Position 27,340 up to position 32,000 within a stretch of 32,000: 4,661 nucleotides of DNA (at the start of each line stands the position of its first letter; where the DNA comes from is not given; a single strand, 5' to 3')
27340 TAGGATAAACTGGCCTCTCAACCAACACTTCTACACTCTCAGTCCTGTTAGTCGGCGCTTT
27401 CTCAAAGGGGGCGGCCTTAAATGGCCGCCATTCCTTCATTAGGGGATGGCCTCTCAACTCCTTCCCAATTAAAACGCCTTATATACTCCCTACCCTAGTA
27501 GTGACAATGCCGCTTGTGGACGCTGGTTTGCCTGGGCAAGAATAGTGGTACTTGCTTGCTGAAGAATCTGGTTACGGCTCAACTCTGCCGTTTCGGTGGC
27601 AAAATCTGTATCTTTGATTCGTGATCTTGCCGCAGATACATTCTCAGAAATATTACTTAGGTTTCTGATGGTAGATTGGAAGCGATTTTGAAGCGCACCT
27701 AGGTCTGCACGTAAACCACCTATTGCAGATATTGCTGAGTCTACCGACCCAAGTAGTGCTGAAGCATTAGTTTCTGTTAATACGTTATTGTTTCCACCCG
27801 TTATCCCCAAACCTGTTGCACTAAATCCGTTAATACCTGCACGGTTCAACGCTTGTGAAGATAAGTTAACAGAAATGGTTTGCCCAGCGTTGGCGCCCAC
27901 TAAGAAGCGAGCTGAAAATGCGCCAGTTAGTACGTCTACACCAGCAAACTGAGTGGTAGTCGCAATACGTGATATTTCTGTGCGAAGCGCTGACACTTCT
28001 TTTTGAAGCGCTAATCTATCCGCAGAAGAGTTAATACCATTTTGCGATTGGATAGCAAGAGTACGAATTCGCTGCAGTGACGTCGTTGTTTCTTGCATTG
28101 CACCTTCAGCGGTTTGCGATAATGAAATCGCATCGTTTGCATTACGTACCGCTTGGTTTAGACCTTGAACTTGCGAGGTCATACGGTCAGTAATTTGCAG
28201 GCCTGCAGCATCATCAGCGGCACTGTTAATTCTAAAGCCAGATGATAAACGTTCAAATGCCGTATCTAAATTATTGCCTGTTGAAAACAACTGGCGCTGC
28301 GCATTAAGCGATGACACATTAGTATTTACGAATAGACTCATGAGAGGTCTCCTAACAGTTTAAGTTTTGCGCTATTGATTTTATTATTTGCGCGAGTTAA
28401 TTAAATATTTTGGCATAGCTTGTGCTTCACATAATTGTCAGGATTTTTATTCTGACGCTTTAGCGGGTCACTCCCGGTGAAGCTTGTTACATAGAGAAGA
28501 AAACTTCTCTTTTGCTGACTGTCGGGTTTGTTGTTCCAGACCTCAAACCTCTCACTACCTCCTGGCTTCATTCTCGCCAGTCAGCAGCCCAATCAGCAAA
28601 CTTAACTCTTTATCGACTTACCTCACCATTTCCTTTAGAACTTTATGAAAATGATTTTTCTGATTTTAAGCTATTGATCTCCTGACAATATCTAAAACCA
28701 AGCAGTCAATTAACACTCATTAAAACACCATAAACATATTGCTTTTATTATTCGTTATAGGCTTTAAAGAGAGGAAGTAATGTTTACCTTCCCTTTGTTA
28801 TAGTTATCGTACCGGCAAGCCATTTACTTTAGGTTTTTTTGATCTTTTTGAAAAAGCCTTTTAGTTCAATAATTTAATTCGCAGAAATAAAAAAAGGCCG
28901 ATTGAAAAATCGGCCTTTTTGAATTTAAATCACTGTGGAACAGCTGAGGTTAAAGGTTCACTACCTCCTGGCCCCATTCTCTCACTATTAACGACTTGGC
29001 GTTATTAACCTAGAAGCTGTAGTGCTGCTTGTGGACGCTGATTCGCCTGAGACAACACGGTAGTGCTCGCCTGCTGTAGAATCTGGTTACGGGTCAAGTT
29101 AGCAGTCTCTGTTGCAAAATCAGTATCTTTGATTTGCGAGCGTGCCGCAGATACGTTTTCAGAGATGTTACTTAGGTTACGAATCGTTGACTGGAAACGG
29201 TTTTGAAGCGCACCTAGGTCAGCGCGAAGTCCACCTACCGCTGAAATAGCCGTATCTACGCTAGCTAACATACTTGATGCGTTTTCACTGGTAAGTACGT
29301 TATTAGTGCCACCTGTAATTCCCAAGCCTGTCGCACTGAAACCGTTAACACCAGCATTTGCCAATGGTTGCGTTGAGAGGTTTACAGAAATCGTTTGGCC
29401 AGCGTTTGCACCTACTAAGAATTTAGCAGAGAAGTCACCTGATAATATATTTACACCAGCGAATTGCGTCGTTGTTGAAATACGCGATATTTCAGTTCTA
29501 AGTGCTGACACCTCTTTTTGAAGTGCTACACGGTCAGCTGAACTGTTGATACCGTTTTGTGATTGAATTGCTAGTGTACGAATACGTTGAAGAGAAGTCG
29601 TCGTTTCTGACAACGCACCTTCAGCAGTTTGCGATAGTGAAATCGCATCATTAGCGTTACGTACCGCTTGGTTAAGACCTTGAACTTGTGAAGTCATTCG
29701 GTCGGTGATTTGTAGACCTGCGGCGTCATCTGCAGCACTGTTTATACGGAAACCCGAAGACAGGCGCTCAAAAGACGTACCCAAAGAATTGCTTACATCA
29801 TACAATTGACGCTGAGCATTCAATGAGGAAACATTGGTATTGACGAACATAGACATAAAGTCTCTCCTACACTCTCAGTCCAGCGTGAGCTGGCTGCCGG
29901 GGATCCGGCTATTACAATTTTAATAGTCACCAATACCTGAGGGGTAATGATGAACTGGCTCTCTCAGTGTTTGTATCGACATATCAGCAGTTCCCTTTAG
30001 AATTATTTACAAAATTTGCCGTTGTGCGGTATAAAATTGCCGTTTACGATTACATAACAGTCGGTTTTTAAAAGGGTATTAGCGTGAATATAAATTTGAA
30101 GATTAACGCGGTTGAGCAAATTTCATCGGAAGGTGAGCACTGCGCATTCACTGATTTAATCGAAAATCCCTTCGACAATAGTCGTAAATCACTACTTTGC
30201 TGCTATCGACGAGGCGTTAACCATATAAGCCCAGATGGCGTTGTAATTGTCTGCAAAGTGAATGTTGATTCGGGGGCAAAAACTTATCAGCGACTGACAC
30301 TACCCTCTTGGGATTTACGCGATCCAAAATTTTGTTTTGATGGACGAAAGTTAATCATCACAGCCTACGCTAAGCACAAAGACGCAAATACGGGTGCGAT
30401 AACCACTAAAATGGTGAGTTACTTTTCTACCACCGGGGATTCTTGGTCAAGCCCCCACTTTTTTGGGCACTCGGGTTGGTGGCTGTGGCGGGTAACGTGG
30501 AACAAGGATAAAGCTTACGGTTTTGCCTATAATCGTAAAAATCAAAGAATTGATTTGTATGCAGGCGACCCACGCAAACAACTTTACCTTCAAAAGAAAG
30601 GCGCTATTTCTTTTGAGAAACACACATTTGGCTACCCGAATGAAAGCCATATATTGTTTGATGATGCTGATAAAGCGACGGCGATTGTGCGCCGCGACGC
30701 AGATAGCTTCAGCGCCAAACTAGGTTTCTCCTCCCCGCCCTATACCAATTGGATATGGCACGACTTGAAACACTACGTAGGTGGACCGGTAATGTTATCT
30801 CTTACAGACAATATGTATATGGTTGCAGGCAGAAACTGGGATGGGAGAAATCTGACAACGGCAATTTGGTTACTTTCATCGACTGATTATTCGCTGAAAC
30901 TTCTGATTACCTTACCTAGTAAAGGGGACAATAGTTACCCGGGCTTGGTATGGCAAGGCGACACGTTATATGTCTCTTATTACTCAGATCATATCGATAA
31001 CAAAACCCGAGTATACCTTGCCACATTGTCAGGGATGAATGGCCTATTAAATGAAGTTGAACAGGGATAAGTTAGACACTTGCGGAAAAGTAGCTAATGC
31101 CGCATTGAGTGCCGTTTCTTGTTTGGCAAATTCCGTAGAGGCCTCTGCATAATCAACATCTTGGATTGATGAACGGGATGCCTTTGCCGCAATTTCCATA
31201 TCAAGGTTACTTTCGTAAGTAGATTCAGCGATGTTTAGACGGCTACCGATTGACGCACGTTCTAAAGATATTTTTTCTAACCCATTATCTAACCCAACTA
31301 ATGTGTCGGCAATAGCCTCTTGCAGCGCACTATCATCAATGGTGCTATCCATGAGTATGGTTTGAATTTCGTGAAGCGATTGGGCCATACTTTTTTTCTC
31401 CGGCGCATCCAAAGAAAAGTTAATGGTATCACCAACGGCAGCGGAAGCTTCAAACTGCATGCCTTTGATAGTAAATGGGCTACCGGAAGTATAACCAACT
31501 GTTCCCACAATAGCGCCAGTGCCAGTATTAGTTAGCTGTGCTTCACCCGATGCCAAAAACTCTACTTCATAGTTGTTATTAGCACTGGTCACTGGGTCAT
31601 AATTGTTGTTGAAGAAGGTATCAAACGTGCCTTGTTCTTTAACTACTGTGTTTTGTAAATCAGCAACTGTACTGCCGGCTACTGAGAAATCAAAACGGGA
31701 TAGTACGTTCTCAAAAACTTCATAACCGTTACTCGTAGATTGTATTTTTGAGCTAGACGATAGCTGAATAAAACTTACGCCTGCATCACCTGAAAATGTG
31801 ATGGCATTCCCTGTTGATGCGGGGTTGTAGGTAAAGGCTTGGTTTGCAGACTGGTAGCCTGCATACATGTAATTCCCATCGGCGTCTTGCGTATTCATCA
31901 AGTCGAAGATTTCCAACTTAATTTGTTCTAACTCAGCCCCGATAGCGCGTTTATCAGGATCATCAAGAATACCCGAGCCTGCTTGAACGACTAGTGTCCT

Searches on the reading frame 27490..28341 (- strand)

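Call 61: search_protein_families(library=pfam, proteins=[window:27490-28341:-], max_evalue=0.01)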
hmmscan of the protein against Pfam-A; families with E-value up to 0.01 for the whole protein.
window:27490-28341:- (283 aa): 2 families
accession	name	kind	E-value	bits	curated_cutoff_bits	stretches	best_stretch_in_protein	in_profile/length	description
PF00669.25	Flagellin_N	-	2.9e-39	134.8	26.6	1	5-141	1-137/139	Bacterial flagellin N-terminal helical region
PF00700.27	Flagellin_C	-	3.9e-27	94.8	23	1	198-282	2-86/86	Bacterial flagellin C-terminal helical region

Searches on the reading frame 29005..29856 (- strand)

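Call 61: search_protein_families(library=pfam, proteins=[window:29005-29856:-], max_evalue=0.01)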
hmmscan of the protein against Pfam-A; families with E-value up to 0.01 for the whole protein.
window:29005-29856:- (283 aa): 2 families
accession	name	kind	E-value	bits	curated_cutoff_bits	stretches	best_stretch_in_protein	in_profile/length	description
PF00669.25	Flagellin_N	-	5.9e-40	137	26.6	1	5-141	1-137/139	Bacterial flagellin N-terminal helical region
PF00700.27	Flagellin_C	-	3.5e-27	95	23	1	198-282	2-86/86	Bacterial flagellin C-terminal helical region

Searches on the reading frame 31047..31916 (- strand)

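Call 61: search_protein_families(library=pfam, proteins=[window:31047-31916:-], max_evalue=0.01)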
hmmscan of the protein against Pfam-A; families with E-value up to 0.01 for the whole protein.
window:31047-31916:- (289 aa): 1 family
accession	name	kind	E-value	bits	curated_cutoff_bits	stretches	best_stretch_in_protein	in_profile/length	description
PF00700.27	Flagellin_C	-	1.1e-07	32.5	23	1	209-288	4-85/86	Bacterial flagellin C-terminal helical region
